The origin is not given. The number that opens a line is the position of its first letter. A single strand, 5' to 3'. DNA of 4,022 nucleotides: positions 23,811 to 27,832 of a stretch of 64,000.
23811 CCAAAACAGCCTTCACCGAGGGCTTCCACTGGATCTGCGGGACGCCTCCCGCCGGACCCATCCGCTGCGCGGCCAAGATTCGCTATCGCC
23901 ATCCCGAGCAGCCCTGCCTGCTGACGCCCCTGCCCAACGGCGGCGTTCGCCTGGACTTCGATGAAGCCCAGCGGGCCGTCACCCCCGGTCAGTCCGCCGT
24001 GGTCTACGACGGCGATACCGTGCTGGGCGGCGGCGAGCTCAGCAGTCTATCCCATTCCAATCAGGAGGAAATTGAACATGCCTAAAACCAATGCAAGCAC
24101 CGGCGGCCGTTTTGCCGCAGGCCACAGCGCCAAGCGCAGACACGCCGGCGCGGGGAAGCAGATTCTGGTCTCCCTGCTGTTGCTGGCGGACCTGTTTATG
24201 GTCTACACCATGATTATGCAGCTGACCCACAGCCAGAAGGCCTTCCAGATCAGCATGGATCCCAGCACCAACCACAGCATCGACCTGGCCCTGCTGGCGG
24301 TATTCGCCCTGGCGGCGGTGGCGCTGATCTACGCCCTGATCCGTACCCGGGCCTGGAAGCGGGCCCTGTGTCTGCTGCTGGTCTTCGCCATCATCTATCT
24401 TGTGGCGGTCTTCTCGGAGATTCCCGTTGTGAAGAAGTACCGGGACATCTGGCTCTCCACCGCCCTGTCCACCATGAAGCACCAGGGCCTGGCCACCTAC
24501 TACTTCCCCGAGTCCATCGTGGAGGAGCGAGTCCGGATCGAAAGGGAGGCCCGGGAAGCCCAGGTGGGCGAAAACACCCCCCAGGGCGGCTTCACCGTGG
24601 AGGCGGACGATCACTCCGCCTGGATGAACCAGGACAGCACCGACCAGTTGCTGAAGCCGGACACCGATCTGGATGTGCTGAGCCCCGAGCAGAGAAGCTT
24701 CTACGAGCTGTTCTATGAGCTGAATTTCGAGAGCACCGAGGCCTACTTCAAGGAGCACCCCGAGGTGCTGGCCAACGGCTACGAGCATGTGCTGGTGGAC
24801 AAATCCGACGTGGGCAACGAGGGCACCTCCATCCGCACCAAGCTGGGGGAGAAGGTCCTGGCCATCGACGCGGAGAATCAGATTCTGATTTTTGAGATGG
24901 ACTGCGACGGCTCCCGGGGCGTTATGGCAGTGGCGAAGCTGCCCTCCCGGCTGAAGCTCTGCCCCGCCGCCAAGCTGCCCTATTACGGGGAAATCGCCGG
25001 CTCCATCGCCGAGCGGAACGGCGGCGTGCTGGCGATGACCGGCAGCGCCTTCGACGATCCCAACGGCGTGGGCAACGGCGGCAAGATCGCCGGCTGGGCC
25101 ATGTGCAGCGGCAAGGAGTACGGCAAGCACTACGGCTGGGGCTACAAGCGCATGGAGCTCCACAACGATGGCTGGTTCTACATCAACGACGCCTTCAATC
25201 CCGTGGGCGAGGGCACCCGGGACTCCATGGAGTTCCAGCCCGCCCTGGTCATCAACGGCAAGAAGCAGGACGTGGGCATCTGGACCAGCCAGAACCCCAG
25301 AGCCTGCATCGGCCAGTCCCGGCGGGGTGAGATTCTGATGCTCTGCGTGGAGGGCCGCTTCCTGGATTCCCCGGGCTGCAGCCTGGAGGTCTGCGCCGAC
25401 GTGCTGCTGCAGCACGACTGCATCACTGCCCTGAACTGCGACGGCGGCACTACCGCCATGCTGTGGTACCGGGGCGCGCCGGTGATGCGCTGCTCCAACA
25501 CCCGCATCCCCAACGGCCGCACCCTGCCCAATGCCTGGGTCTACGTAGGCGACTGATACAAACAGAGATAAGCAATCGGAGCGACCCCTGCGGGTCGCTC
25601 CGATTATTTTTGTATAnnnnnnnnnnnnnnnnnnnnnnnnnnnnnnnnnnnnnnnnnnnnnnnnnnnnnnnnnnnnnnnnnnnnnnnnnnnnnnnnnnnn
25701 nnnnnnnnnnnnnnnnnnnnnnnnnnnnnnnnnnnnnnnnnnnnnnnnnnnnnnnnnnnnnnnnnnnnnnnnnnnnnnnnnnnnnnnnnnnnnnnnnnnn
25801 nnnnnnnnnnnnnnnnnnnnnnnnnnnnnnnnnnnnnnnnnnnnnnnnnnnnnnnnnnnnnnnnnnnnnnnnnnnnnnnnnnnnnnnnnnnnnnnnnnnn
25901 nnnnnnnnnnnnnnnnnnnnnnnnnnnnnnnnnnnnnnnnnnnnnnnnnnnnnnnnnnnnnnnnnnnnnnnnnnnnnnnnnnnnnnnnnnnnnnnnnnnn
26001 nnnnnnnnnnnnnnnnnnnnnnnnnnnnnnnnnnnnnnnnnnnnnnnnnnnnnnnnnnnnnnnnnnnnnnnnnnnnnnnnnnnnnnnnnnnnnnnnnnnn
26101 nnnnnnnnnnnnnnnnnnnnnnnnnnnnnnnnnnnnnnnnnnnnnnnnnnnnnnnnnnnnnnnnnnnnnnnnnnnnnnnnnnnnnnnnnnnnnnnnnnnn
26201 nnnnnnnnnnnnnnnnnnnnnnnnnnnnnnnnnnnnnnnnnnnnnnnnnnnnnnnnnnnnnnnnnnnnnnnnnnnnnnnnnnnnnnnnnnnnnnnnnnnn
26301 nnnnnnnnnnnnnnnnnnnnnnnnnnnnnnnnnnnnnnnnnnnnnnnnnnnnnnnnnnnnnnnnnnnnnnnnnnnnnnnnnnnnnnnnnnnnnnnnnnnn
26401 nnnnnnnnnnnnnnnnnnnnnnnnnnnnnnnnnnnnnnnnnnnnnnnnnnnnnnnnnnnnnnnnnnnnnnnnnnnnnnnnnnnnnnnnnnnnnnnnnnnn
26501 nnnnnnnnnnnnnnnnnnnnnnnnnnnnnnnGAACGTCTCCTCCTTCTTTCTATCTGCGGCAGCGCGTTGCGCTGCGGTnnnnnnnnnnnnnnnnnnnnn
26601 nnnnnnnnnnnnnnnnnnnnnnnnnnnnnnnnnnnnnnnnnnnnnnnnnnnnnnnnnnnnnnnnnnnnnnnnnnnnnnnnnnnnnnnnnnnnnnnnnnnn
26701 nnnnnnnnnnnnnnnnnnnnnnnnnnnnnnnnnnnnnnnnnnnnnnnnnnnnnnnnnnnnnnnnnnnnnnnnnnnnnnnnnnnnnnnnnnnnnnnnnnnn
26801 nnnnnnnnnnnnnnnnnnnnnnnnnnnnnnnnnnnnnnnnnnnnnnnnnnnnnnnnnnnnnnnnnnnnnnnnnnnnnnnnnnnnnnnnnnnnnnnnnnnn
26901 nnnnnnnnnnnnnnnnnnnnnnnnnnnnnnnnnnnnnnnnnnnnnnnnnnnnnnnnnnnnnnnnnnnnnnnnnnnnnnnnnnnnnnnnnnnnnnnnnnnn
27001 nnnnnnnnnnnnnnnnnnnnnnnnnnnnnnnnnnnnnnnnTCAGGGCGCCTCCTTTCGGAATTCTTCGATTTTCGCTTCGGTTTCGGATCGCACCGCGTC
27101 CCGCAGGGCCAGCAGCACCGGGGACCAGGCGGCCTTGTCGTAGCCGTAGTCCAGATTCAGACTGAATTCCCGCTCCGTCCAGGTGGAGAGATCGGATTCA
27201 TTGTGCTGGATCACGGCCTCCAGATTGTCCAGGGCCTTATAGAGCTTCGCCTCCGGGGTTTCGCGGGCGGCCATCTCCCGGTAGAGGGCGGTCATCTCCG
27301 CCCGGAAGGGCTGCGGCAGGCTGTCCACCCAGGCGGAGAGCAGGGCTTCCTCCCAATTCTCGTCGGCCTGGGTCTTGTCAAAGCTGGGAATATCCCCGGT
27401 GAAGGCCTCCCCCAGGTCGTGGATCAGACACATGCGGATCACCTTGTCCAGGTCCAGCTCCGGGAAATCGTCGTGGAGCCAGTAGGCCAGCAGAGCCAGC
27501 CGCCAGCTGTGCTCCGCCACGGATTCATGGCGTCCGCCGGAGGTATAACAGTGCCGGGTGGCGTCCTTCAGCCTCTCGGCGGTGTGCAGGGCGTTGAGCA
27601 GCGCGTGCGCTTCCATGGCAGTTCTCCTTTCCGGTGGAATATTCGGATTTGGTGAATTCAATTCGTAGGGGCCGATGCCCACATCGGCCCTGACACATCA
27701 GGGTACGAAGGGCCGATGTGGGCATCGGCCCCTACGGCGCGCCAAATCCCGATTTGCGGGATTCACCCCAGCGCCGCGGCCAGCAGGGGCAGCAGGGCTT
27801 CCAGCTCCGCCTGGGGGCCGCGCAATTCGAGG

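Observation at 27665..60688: Modular family of heptamer arrays and nested palindromes colonising both spacers and ORFs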

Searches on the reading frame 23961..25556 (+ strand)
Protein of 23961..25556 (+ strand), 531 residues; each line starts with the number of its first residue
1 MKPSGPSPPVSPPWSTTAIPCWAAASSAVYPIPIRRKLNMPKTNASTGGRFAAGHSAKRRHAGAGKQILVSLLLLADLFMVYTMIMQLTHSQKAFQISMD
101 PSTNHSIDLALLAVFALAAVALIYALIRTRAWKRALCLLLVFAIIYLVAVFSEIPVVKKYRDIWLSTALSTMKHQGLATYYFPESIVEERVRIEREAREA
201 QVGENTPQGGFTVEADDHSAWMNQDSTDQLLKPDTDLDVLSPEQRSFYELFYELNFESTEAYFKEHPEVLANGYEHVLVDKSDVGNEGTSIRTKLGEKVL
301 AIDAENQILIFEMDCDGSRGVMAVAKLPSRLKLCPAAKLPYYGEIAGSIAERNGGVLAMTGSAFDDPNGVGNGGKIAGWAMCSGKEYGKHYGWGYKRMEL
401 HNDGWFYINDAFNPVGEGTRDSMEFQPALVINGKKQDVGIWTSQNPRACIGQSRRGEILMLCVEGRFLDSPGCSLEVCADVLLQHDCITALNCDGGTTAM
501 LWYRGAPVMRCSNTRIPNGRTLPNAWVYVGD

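Call 28: search_protein_families(library=pfam, proteins=[window:23961-25556:+])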
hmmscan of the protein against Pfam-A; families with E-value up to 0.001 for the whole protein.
window:23961-25556:+ (531 aa): 1 family
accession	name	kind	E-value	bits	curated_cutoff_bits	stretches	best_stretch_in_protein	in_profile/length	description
PF09992.14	NAGPA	-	3.7e-16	60.2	25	1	384-527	27-167/169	Phosphodiester glycosidase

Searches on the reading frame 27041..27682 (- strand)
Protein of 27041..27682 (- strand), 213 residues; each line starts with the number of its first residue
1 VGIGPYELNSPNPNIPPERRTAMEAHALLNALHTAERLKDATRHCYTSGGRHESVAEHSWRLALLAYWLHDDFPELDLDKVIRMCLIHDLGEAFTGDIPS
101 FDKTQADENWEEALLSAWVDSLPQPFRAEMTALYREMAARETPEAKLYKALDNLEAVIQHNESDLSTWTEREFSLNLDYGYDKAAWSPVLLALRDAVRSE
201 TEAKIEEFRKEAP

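Call 26: search_protein_families(library=pfam, proteins=[window:27041-27682:-])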
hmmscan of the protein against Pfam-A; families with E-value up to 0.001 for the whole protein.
window:27041-27682:- (213 aa): 3 families
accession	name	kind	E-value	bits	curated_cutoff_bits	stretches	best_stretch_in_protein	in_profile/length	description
PF13023.12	HD_3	-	9.6e-36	123.6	22.5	1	35-184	1-155/165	HD domain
PF12917.13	YfbR-like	-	1.3e-12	48.2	25.9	1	34-160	5-141/182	5'-deoxynucleotidase YfbR-like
PF01966.28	HD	-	1.8e-09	38.3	22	1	55-156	1-115/116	HD domain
